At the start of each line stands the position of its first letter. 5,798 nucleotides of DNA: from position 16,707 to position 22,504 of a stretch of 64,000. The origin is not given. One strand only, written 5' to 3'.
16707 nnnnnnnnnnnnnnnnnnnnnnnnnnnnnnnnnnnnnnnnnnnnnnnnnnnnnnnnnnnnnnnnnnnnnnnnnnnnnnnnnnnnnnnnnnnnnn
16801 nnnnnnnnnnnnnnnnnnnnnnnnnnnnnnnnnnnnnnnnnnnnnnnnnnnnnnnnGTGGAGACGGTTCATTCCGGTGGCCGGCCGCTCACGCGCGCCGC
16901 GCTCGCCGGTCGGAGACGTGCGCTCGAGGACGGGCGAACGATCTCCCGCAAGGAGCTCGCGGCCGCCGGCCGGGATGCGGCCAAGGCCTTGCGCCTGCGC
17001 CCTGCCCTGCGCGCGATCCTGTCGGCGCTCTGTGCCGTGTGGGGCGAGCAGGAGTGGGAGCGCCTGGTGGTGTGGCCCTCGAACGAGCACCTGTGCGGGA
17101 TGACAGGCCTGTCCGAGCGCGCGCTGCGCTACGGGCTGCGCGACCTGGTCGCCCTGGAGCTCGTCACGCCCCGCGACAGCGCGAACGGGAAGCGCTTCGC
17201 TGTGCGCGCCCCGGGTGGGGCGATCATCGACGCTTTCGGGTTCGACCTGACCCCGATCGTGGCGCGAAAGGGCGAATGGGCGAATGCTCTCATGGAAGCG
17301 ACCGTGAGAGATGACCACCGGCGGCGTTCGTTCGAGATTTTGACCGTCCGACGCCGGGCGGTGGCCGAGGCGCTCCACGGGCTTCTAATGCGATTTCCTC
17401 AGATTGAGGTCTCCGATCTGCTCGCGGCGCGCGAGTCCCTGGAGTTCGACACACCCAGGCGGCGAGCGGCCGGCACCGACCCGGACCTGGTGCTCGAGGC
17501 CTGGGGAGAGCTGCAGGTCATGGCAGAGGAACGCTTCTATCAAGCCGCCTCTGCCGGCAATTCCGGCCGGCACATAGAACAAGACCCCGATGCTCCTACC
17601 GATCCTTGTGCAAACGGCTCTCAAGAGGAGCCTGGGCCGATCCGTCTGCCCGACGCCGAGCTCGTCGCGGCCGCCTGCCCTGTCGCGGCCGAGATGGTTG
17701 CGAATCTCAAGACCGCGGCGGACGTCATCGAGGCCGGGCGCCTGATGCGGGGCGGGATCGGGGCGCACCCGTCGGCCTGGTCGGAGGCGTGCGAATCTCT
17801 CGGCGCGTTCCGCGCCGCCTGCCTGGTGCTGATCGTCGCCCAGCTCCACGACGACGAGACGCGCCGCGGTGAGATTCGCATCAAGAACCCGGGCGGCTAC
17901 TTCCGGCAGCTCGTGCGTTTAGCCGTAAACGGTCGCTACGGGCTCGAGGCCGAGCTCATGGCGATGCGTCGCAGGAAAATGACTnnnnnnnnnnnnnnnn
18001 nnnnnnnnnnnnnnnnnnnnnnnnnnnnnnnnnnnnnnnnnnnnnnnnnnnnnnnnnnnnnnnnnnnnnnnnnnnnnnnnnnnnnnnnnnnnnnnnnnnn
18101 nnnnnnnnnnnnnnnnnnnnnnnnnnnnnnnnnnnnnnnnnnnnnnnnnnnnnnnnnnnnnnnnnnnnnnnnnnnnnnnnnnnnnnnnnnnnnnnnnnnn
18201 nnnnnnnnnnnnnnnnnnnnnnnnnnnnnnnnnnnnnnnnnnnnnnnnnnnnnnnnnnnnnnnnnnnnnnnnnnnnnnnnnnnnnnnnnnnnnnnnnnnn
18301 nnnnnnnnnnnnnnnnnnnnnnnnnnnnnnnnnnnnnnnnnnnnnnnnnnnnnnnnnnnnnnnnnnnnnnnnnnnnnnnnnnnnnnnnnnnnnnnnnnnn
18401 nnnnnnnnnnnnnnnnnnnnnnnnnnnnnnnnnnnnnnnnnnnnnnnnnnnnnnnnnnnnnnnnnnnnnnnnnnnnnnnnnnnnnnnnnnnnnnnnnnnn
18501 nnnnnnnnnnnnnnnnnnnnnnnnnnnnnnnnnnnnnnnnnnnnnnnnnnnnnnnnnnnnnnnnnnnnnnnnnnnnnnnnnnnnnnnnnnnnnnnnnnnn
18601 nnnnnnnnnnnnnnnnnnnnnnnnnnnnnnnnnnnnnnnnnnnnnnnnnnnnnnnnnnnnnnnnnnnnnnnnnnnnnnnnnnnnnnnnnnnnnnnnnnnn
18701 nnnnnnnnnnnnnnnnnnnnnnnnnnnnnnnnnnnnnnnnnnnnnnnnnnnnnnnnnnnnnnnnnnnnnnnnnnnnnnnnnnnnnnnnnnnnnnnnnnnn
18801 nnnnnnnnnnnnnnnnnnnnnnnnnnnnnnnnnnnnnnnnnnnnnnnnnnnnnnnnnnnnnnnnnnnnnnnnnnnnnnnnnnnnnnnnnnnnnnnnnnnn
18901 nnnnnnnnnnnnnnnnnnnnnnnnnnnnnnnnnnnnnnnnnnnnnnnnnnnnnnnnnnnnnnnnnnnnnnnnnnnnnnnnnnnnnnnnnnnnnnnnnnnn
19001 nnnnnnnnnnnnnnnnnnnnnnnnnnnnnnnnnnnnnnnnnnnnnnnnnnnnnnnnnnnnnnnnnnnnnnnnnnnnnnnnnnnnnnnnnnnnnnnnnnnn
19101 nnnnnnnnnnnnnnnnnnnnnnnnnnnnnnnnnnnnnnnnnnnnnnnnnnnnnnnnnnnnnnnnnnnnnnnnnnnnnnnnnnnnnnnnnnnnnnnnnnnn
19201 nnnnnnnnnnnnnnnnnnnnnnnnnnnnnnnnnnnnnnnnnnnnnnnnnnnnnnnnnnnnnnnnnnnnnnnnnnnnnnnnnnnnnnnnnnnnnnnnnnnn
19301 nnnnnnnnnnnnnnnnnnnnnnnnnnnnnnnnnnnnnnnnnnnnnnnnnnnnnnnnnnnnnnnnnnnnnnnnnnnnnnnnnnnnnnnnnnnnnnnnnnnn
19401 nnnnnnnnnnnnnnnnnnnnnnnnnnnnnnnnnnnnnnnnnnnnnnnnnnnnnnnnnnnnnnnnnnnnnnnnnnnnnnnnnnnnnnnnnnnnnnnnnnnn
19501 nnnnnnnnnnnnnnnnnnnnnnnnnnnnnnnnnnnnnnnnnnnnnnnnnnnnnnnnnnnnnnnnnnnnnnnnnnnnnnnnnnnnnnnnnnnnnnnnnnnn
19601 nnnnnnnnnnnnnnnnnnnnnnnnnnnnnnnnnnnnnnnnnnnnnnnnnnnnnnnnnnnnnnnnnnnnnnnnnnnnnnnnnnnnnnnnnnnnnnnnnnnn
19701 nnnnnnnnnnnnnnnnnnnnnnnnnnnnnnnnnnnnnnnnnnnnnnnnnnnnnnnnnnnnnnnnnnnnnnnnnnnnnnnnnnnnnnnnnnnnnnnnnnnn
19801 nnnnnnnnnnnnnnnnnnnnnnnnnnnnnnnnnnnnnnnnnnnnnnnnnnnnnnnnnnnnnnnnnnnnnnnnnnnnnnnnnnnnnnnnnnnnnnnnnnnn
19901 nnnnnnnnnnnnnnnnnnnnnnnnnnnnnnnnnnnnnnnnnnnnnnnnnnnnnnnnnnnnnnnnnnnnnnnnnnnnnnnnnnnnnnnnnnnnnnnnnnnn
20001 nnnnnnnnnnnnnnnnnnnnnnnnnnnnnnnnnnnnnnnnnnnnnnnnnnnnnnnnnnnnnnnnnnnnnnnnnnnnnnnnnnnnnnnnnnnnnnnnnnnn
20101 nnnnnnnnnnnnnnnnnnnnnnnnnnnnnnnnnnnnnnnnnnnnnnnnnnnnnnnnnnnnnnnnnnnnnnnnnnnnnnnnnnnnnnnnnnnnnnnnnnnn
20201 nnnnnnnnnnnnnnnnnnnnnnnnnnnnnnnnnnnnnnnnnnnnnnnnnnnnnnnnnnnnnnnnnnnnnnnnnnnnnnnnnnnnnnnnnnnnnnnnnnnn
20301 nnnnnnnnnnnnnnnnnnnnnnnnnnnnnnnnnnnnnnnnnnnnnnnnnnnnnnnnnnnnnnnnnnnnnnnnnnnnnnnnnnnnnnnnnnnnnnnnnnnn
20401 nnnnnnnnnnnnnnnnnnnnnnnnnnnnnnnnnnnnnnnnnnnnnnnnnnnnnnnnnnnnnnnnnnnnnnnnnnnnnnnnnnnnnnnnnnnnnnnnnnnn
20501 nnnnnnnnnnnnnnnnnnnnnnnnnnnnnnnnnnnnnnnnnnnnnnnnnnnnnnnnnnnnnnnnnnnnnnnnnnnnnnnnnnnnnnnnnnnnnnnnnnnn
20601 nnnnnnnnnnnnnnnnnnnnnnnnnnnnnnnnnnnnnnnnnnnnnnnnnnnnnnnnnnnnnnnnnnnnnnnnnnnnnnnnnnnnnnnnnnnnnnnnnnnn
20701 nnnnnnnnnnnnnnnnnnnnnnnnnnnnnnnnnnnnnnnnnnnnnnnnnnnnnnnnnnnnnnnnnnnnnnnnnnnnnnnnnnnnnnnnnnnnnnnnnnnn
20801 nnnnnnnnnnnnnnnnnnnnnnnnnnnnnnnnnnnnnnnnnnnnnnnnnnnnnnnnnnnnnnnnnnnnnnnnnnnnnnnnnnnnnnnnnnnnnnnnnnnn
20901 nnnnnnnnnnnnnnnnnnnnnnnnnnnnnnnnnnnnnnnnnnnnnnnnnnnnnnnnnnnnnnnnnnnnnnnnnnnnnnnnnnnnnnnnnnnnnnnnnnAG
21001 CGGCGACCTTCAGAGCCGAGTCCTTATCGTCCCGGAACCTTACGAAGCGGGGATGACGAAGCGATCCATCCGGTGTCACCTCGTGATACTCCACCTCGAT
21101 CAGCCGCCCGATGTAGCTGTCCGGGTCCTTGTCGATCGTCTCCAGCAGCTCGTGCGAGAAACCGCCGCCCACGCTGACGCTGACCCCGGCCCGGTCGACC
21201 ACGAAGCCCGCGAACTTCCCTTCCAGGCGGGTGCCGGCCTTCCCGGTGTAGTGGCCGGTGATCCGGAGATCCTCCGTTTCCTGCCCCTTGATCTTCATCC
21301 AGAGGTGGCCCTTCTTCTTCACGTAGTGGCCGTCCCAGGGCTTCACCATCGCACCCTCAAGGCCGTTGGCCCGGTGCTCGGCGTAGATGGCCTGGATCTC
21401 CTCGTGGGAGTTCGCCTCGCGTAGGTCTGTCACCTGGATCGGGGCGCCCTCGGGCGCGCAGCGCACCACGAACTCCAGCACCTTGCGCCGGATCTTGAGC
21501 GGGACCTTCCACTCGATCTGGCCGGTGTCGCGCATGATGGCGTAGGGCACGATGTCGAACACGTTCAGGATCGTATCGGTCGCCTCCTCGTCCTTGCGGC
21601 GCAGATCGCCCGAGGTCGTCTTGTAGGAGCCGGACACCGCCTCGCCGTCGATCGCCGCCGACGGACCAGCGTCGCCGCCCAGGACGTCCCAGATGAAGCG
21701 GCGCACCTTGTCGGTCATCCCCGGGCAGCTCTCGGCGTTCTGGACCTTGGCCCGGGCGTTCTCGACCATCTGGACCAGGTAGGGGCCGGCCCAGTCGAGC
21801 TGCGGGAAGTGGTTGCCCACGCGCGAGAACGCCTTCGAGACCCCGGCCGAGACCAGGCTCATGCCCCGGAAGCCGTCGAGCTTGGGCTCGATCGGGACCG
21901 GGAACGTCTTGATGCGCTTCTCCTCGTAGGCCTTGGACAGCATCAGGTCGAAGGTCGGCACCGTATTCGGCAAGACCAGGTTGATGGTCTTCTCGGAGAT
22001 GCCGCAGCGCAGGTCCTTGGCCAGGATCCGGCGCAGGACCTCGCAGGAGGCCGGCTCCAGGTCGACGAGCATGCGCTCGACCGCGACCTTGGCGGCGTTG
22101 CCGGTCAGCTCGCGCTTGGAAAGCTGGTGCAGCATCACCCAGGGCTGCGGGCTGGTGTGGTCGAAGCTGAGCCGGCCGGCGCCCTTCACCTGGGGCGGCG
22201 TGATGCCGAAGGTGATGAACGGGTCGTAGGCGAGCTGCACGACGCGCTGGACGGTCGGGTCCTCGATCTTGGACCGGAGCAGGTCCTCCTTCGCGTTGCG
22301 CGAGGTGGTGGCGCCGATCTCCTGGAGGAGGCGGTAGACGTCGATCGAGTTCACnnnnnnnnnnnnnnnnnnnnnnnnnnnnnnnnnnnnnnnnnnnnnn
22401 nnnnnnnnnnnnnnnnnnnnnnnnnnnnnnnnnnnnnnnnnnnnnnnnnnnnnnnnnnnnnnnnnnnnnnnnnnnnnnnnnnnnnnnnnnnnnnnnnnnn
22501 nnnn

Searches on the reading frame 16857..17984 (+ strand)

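Call 90: search_protein_families(library=pfam, proteins=[window:16857-17984:+], max_evalue=0.001)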
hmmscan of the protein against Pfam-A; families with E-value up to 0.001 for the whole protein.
window:16857-17984:+ (376 aa): 2 families
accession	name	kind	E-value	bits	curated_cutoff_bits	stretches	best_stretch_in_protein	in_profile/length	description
PF03428.19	RP-C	-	2.2e-42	145.3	24.4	1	9-173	1-171/175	Replication protein C N-terminal domain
PF11800.13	RP-C_C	-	2.2e-15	57.2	32.6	1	268-372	3-101/102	Replication protein C C-terminal region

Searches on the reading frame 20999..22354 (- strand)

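Call 90: search_protein_families(library=pfam, proteins=[window:20999-22354:-], max_evalue=0.001)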
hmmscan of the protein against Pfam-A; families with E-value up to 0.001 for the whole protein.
window:20999-22354:- (452 aa): 5 families
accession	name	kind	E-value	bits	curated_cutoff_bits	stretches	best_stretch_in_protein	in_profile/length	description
PF01068.26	DNA_ligase_A_M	-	5.1e-15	56.1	26.2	1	141-356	5-204/204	ATP dependent DNA ligase domain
PF14743.12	DNA_ligase_OB_2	-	1e-10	41.9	28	1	375-441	4-66/66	DNA ligase OB-like domain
PF04679.21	DNA_ligase_A_C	-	5.5e-07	30.4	27.5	1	419-444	69-94/94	ATP dependent DNA ligase C terminal region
PF17879.7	DNA_ligase_C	-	0.00025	21.5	25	0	413-441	81-109/109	DNA ligase C-terminal domain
PF04675.19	DNA_ligase_A_N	-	0.00072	20.2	24.6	0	75-124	118-169/174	DNA ligase N terminus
